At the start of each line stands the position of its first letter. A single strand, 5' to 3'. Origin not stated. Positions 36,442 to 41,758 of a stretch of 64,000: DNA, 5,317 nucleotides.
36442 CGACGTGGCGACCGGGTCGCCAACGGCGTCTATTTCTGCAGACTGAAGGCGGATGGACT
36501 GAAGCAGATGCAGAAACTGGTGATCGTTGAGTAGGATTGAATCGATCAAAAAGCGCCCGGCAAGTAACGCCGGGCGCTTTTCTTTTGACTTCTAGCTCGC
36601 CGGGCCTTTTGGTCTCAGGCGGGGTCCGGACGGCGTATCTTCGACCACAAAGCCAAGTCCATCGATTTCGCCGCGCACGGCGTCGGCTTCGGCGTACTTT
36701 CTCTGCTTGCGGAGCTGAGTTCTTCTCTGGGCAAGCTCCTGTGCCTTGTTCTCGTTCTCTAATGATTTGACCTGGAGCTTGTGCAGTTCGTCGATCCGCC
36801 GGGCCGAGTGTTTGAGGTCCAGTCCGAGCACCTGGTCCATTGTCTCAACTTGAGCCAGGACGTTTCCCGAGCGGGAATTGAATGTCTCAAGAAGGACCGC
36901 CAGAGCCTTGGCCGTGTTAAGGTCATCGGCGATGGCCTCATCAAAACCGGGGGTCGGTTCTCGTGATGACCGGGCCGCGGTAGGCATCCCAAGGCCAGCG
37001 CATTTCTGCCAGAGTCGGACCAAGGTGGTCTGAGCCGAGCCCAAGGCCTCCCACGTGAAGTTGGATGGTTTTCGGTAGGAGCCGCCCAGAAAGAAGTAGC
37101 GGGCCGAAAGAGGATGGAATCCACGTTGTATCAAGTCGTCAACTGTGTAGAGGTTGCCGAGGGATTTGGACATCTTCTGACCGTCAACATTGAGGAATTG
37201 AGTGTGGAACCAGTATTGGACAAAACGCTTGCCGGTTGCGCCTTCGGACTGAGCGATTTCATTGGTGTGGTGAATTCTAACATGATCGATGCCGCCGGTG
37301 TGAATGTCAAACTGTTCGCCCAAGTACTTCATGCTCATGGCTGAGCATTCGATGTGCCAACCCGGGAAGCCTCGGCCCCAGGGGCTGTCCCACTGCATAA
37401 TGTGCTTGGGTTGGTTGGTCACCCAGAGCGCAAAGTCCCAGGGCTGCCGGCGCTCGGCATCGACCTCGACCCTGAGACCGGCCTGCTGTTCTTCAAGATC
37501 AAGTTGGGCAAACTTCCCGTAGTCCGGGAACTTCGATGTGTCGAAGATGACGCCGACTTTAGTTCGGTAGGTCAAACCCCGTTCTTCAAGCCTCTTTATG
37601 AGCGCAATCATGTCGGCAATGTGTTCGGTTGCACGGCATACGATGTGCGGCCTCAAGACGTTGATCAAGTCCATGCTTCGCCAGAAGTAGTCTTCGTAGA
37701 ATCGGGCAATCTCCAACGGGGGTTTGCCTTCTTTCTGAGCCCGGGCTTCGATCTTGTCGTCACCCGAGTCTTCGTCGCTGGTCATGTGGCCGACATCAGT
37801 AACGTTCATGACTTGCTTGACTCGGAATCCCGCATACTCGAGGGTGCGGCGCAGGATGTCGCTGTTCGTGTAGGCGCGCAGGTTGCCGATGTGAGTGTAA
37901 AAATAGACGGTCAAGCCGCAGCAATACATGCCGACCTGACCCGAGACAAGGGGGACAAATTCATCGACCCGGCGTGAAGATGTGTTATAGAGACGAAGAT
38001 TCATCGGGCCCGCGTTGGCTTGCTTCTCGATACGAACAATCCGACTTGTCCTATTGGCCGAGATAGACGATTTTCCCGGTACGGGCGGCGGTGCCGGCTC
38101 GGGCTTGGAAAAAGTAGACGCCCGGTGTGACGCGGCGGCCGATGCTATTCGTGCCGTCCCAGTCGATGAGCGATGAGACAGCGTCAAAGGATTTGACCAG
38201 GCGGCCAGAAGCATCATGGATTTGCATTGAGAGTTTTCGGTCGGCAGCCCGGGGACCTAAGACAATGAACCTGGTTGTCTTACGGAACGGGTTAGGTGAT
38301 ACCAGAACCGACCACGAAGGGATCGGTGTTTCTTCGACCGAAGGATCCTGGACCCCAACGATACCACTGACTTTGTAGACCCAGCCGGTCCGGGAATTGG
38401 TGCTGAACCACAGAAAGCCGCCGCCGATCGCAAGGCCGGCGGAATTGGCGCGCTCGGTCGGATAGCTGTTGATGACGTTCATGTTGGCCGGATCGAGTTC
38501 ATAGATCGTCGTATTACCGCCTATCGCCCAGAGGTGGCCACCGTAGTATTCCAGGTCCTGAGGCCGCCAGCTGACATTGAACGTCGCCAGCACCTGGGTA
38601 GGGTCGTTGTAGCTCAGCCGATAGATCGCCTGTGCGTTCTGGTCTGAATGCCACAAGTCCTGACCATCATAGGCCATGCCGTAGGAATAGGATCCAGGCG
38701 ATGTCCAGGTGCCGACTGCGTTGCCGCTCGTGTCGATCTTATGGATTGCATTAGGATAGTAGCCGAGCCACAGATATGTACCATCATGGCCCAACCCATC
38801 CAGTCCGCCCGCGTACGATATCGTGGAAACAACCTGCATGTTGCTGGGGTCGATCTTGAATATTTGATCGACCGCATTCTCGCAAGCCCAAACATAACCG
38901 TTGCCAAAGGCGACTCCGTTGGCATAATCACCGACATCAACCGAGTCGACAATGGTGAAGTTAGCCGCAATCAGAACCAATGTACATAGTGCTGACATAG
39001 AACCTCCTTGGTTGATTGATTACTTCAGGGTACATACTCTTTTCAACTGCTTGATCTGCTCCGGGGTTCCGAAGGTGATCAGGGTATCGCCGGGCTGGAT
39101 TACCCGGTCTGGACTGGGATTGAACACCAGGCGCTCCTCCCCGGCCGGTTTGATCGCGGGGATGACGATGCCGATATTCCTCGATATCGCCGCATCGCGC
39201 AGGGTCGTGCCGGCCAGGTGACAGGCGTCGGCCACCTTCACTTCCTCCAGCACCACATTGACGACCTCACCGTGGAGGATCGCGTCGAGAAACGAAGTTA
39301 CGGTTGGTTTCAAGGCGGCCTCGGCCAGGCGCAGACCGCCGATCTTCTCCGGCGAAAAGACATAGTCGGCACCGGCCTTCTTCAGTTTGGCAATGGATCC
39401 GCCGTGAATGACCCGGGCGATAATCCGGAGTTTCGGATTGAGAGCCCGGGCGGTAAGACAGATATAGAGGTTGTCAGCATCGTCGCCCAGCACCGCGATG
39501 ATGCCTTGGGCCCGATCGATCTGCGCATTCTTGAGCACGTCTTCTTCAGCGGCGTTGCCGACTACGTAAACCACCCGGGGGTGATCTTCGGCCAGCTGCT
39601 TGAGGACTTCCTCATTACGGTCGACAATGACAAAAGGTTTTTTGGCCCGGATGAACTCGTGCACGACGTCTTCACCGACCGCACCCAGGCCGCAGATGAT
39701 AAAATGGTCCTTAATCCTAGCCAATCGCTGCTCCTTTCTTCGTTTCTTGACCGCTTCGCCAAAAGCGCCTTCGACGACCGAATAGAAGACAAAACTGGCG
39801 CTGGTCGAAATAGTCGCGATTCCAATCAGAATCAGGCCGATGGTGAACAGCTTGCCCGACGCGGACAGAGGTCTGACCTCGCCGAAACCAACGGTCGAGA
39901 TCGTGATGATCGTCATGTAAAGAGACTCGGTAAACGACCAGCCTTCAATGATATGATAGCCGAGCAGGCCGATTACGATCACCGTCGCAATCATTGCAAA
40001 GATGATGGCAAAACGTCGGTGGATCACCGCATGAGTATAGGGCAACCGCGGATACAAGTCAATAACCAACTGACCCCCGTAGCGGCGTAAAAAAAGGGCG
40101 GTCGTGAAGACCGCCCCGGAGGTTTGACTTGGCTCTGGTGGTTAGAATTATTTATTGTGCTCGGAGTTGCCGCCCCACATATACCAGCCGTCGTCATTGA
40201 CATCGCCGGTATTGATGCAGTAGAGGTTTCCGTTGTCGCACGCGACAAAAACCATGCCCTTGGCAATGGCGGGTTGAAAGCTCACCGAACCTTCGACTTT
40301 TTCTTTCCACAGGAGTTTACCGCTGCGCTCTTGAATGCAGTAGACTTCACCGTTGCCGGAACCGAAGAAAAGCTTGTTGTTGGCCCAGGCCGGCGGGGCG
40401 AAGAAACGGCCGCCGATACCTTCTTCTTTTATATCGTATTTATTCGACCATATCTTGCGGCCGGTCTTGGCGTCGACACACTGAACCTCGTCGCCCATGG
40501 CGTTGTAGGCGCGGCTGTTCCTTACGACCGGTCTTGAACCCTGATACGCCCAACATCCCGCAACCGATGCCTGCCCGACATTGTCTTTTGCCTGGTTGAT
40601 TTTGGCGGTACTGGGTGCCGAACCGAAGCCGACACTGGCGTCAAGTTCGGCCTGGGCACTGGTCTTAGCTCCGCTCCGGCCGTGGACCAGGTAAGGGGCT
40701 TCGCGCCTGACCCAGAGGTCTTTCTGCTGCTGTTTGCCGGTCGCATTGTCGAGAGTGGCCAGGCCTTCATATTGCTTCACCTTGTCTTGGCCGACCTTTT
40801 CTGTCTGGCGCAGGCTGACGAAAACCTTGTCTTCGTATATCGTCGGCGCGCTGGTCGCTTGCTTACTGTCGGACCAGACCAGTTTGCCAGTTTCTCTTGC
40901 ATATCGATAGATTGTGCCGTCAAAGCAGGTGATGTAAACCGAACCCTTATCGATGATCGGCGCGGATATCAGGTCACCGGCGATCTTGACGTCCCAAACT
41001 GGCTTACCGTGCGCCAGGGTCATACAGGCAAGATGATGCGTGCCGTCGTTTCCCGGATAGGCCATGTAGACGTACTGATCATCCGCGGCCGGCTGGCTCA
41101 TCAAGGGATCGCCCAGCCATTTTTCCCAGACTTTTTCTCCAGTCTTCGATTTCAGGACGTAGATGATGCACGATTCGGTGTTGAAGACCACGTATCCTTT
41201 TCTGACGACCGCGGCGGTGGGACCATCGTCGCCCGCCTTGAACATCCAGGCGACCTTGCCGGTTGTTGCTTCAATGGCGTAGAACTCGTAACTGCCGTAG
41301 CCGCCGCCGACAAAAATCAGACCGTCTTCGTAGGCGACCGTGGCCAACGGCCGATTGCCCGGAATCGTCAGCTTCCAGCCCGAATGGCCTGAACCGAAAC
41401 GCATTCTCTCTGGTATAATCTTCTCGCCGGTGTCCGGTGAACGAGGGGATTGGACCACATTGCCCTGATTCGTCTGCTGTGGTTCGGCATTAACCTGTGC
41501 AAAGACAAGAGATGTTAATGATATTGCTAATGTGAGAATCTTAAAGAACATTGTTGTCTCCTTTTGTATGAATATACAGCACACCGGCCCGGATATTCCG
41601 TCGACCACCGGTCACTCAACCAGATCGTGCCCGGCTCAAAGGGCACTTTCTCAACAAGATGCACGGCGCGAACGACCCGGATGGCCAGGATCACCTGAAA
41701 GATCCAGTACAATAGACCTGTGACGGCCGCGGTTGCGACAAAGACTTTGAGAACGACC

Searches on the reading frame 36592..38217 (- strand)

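Call 82: search_protein_families(library=pfam, proteins=[window:36592-38217:-], max_evalue=0.00001)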
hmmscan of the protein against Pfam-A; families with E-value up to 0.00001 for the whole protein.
window:36592-38217:- (541 aa): 2 families
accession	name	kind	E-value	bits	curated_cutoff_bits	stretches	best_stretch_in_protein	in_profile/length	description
PF01406.26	tRNA-synt_1e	-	1.2e-94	317.5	27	1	87-396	2-300/301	tRNA synthetases class I (C) catalytic domain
PF09334.17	tRNA-synt_1g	-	1.9e-11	43.8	20.1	0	316-392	295-371/391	tRNA synthetases class I (M)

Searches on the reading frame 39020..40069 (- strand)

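Call 82: search_protein_families(library=pfam, proteins=[window:39020-40069:-], max_evalue=0.00001)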
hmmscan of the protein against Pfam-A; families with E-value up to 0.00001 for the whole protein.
window:39020-40069:- (349 aa): 3 families
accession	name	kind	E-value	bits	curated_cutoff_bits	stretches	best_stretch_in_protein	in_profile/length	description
PF02254.24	TrkA_N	-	9.9e-33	113.4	23.8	1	123-240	1-116/116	TrkA-N domain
PF07885.22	Ion_trans_2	-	3.6e-16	59.2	22.5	1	26-94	2-73/79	Ion channel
PF02080.26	TrkA_C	-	8.5e-10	38.8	27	1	274-345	1-69/71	TrkA-C domain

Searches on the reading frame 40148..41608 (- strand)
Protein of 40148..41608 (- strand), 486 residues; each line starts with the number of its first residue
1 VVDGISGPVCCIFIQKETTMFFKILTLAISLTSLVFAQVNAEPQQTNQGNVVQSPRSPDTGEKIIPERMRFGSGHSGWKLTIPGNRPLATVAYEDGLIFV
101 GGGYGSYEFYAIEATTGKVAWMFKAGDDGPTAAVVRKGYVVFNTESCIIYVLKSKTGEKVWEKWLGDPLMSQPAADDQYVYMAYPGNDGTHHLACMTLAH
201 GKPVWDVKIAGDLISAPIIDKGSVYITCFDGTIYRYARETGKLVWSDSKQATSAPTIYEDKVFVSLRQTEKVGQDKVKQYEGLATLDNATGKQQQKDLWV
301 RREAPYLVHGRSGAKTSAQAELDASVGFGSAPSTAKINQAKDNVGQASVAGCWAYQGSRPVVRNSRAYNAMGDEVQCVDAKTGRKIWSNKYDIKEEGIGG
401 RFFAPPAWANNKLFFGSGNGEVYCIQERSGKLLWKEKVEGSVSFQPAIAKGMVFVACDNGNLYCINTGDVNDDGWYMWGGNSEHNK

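Call 82: search_protein_families(library=pfam, proteins=[window:40148-41608:-], max_evalue=0.00001)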
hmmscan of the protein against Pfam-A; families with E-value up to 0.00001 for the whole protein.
window:40148-41608:- (486 aa): 2 families
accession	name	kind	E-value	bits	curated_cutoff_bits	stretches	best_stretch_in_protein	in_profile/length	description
PF13360.13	PQQ_2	-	2.6e-38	132.4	27.6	3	149-293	5-140/233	Outer membrane protein assembly factor BamB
PF13570.13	Beta-prop_ACSF4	-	1.7e-32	113.5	133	2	93-265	17-191/329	Beta-alanine-activating enzyme, beta-propeller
